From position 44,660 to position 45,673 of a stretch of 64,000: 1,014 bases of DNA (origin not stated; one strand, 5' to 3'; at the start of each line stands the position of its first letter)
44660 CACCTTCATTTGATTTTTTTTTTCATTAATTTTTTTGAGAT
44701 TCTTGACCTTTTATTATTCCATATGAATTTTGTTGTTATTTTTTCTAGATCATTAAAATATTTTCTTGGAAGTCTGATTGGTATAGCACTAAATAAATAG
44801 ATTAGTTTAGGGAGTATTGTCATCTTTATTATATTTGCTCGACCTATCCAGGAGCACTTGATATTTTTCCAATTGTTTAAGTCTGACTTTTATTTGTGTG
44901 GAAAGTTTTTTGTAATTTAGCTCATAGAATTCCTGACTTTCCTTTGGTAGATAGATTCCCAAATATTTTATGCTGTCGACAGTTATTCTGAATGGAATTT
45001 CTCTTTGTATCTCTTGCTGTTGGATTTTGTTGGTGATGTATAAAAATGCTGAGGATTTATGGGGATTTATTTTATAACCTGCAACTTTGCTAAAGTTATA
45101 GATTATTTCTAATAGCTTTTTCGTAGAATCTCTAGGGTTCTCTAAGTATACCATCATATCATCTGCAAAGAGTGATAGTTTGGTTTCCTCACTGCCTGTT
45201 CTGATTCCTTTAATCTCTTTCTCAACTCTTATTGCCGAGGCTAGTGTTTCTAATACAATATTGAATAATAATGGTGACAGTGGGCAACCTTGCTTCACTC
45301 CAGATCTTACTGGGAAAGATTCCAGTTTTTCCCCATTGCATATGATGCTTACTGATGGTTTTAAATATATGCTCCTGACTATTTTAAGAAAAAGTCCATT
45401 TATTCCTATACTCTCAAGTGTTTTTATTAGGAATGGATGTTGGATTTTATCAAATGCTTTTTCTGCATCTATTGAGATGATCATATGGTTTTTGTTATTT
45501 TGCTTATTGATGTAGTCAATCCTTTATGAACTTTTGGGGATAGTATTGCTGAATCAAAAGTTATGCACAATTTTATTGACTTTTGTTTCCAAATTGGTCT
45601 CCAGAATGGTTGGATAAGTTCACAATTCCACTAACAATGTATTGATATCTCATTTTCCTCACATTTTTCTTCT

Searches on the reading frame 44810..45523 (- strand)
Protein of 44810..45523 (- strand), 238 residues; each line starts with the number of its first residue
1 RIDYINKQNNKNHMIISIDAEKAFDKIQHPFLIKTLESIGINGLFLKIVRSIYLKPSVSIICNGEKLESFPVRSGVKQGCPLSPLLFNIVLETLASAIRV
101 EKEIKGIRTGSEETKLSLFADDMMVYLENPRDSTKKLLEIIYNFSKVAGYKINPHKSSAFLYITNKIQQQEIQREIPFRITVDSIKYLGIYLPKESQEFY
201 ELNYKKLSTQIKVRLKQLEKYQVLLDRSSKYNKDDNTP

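Call 47: search_protein_families(library=pfam, proteins=[window:44810-45523:-], max_evalue=0.001)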
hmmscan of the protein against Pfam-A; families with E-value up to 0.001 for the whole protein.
window:44810-45523:- (238 aa): 1 family
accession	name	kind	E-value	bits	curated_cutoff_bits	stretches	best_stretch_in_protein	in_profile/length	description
PF00078.32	RVT_1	-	3.2e-33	115.6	29.6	1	5-191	60-204/205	Reverse transcriptase (RNA-dependent DNA polymerase)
